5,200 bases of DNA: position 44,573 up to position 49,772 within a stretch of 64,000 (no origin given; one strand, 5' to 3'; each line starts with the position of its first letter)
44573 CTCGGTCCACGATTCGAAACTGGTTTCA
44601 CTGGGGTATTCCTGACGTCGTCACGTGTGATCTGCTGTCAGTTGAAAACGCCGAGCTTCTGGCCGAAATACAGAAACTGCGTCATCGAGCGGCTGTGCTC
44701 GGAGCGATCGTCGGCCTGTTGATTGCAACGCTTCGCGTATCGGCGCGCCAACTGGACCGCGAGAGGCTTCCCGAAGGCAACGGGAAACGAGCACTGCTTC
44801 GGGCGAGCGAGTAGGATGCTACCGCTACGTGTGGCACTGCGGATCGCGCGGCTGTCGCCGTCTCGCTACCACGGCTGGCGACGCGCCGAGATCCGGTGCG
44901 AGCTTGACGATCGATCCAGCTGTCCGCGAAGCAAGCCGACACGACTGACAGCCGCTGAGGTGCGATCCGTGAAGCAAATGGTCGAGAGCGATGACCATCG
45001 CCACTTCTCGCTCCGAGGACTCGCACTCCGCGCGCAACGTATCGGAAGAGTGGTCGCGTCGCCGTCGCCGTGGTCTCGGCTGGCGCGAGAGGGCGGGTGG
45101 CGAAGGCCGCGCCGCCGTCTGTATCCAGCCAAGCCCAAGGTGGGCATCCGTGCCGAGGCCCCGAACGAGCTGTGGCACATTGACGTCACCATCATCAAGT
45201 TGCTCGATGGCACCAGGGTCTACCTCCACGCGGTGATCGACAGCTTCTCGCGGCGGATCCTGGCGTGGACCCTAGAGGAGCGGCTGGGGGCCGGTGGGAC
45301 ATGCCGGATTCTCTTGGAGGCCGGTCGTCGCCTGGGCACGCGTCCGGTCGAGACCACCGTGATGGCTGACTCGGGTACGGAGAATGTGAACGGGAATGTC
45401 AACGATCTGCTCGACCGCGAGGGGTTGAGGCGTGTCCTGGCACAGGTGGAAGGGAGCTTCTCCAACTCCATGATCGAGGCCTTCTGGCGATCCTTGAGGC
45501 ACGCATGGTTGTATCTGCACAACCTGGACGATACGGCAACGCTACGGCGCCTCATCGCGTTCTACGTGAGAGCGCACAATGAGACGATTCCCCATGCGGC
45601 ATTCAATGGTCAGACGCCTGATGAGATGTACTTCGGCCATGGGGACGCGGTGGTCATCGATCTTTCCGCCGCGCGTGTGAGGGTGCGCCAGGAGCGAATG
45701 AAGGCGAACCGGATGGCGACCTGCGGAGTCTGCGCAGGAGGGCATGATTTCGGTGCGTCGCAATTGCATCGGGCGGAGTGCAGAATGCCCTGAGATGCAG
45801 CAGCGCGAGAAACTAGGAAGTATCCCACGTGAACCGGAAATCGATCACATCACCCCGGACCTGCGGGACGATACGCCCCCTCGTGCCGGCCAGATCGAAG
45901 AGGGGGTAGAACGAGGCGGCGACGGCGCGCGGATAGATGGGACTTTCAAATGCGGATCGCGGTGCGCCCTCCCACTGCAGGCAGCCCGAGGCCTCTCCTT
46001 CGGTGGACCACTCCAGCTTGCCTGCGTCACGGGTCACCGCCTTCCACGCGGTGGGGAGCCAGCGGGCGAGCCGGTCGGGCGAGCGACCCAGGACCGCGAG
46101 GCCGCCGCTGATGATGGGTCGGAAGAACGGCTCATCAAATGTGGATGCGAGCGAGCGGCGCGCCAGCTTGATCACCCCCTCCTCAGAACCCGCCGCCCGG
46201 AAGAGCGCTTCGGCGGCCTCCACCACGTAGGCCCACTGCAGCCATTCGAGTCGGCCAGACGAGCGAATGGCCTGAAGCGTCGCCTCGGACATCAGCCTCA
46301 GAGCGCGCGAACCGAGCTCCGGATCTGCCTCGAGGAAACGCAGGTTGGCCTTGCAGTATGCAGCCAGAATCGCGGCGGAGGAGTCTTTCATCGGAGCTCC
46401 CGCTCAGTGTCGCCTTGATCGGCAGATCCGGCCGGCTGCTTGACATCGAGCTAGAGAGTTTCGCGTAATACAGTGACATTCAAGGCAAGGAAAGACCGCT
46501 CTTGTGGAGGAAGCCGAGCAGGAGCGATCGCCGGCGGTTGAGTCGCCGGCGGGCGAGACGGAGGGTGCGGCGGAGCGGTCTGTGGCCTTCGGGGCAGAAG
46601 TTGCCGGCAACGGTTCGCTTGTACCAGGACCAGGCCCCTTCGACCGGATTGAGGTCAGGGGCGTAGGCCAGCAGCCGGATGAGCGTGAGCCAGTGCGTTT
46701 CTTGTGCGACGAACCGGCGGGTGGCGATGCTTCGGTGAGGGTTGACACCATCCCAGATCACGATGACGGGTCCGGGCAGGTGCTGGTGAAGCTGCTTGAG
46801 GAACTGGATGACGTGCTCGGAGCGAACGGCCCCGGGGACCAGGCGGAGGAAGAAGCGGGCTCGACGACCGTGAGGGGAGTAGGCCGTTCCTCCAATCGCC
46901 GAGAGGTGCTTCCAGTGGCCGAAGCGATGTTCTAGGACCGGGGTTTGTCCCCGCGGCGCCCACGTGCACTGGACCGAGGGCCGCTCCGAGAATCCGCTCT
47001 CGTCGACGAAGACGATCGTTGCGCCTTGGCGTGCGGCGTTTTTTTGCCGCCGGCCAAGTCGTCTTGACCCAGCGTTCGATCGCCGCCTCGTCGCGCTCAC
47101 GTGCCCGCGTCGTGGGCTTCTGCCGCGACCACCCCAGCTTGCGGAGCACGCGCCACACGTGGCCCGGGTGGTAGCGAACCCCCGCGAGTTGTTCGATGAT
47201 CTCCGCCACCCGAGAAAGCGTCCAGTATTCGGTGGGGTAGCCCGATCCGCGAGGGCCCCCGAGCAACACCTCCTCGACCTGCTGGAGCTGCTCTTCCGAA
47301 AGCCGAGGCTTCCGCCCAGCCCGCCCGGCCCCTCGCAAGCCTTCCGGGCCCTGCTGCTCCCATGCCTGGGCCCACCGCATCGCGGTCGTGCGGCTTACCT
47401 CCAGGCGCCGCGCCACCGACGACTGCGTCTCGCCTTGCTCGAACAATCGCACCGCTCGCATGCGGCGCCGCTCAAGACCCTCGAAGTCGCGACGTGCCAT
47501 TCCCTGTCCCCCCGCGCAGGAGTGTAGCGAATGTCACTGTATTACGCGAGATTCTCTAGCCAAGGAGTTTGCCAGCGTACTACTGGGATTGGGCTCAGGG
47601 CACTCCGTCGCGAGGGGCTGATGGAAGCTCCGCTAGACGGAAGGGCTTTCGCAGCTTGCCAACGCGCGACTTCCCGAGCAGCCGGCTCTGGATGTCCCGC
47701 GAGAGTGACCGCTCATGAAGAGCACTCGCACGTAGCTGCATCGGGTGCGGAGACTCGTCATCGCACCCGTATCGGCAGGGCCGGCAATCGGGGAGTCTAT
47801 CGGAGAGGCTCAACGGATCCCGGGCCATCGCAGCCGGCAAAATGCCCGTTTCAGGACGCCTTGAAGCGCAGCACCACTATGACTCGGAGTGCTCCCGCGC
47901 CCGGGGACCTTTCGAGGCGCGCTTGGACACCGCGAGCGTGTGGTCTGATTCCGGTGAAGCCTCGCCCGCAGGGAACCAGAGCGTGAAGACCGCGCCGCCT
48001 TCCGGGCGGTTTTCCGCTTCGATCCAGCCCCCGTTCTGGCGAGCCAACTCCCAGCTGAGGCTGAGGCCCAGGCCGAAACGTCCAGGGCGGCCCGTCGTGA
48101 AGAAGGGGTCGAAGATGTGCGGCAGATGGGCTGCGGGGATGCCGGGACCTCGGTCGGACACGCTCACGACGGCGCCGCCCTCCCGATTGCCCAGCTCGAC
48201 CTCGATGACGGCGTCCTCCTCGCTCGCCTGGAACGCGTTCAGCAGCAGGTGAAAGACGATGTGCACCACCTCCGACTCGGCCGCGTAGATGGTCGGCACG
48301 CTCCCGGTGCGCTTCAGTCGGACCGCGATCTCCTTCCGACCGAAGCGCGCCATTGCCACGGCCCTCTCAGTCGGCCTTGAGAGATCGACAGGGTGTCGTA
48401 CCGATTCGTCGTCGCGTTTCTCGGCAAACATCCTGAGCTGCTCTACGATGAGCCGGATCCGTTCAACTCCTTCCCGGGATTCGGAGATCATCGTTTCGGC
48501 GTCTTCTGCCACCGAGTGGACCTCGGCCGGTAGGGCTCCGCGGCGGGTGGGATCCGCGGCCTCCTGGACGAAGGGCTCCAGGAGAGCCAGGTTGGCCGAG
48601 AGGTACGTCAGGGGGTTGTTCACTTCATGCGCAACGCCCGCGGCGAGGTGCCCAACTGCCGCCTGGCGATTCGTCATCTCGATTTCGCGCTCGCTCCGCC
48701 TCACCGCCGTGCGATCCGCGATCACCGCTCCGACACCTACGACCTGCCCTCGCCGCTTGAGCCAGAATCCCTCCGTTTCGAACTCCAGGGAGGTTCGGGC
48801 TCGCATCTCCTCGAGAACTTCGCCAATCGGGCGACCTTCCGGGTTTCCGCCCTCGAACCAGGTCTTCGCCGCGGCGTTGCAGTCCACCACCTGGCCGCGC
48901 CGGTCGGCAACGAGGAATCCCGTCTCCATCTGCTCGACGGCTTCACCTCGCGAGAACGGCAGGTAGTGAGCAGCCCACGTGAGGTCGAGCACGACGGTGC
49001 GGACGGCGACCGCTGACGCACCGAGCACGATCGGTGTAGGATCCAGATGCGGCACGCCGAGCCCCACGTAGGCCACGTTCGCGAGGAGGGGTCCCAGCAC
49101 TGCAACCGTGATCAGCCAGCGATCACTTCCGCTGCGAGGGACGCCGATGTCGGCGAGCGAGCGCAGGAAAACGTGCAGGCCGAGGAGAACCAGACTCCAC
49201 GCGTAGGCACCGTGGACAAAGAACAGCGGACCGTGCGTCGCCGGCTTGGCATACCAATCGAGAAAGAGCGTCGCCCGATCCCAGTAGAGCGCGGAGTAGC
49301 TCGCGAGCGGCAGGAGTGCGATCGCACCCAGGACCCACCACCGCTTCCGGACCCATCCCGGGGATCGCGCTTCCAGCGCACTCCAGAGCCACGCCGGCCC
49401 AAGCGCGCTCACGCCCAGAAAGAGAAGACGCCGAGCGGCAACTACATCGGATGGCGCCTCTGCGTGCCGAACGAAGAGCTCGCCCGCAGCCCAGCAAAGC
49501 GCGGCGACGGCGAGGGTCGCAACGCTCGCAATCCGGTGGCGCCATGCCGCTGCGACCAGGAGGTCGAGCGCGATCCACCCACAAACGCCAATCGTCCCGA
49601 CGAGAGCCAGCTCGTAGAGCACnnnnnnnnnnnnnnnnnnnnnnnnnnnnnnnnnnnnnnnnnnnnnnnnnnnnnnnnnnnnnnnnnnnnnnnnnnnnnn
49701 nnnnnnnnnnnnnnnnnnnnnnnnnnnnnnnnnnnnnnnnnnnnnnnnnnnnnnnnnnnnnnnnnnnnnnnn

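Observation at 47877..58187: Island-borne signalling cluster: two 7TM histidine kinases, each divergently paired with a PilZ fusion, plus membrane, HEAT/SEC-C and AAA partners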

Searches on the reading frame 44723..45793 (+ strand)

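Call 22: search_protein_families(library=pfam, max_evalue=0.001, proteins=[window:44723-45793:+])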
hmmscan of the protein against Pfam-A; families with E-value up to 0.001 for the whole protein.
window:44723-45793:+ (356 aa): 4 families
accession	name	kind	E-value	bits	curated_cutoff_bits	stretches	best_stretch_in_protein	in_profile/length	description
PF00665.32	rve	-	1.9e-13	51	32.6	1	145-239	2-96/102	Integrase core domain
PF13683.12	rve_3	-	1.5e-07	31.5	26.5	1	247-299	15-67/67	Integrase core domain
PF24764.1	rva_4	-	5.2e-07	30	26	1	145-259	5-113/194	Integrase core domain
PF13610.12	DDE_Tnp_IS240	-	0.00053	20.6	27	1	150-280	3-128/139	DDE domain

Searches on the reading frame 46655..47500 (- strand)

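Call 4: search_protein_families(library=pfam, max_evalue=0.01, proteins=[window:46655-47500:-])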
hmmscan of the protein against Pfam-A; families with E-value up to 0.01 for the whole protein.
window:46655-47500:- (281 aa): 7 families
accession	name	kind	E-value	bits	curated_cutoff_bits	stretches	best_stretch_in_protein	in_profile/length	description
PF13592.12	HTH_33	-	2e-19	69.4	25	1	90-148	2-60/60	Winged helix-turn helix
PF13565.12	HTH_32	-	8e-13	49.2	33.7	1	39-119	1-73/73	Homeodomain-like domain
PF13384.12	HTH_23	-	3e-12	46.4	24.6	1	10-56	4-50/50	Homeodomain-like domain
PF13551.12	HTH_29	-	2e-11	44.2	28.1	1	13-73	1-64/64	Winged helix-turn helix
PF13518.12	HTH_28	-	4.4e-10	39.9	25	1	12-58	1-47/52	Helix-turn-helix domain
PF02796.21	HTH_7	-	7.7e-05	23.2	23.8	1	15-39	13-37/45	Helix-turn-helix domain of resolvase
PF01527.26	HTH_Tnp_1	-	0.00034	21.2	24.1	1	13-75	12-70/75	Transposase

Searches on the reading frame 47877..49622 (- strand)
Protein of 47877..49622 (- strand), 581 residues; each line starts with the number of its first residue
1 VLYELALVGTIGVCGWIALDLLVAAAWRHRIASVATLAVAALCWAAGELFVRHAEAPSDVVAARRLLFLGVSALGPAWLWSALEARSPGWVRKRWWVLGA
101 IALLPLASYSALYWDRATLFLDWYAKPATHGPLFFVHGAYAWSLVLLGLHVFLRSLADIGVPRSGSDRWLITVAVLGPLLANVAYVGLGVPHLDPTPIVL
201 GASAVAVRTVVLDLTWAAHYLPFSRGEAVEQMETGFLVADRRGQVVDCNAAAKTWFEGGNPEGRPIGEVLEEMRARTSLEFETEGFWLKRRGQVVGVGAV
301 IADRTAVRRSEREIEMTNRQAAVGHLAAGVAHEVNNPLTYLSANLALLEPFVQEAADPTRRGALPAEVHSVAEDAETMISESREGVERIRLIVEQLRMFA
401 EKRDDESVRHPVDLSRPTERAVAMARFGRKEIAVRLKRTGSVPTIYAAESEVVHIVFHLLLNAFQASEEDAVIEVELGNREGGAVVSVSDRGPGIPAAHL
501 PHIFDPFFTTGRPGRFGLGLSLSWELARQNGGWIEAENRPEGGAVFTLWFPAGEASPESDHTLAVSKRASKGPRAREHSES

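Call 4: search_protein_families(library=pfam, max_evalue=0.01, proteins=[window:47877-49622:-])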
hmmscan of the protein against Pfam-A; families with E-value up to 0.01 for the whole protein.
window:47877-49622:- (581 aa): 4 families
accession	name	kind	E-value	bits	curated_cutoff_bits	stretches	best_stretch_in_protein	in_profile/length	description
PF02518.31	HATPase_c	-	2.5e-21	76.6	26.4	1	449-552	3-109/111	Histidine kinase-, DNA gyrase B-, and HSP90-like ATPase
PF16927.11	HisKA_7TM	-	6.2e-19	69.2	28.6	1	21-207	11-210/224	N-terminal 7TM region of histidine kinase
PF00512.31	HisKA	-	1.4e-06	28.7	26.9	1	324-402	3-63/66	His Kinase A (phospho-acceptor) domain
PF13188.13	PAS_8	-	0.0081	16.5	21.8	0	228-278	6-55/65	PAS domain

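Call 58: search_protein_families(library=ncbifam, max_evalue=0.01, proteins=[window:47877-49622:-])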
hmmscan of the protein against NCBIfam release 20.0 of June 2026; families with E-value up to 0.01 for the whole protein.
window:47877-49622:- (581 aa): 67 families (the best 25 are shown)
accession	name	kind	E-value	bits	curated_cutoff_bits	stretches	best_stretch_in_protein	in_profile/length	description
NF008468.0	PRK11360.1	equivalog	8e-46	156.6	646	1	286-555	359-611/616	two-component system sensor histidine kinase AtoS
NF052574.1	HisKinEspCMyxo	equivalog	7.9e-45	153.3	1200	1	294-568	388-653/785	serine histidine kinase EspC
NF052573.1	HisKinEspAMyxo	equivalog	7.6e-38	130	1400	1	266-576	326-634/755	serine histidine kinase EspA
NF038348.1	T2SS_HK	subfamily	2.1e-32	112.3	450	1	317-551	321-572/574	histidine kinase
NF007688.0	PRK10364.1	equivalog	1e-30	106.9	479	1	308-552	225-451/460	two-component system sensor histidine kinase ZraS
NF010411.0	PRK13837.1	equivalog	3.2e-29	101.5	647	1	308-562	435-685/828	two-component system VirA-like sensor kinase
NF047794.1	HisKinPtgB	equivalog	7.5e-26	90.6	1000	1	307-535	426-638/656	two-component system sensor histidine kinase PgtB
NF046026.1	HisKinCckACaul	equivalog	2.3e-22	78.9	1000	1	303-571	282-550/678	cell cycle histidine kinase CckA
TIGR02916.1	PEP_his_kin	equivalog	1.8e-19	69.8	300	1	378-551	513-679/679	XrtA/PEP-CTERM system histidine kinase PrsK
NF041777.1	sens_FixL_Rhizob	equivalog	1.1e-18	67.2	850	1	312-554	251-483/485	sensor protein FixL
NF008312.0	PRK11100.1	equivalog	2.1e-18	66.4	356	1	372-552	287-474/477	two-component system sensor histidine kinase CreC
TIGR02966.1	phoR_proteo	equivalog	4.3e-18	65.4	334.2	1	227-548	10-331/333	phosphate regulon sensor histidine kinase PhoR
NF010076.0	PRK13557.1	subfamily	1.8e-17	63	631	1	303-566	143-408/540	histidine kinase famiy protein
NF046020.1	HisKinCckABruc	equivalog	3.2e-17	61.7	1000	2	484-561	638-716/868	cell cycle histidine kinase CckA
NF058527.1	HistKinChvGCaul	equivalog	3.5e-17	62.3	740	1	316-549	299-530/535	two-component sensor histidine kinase ChvG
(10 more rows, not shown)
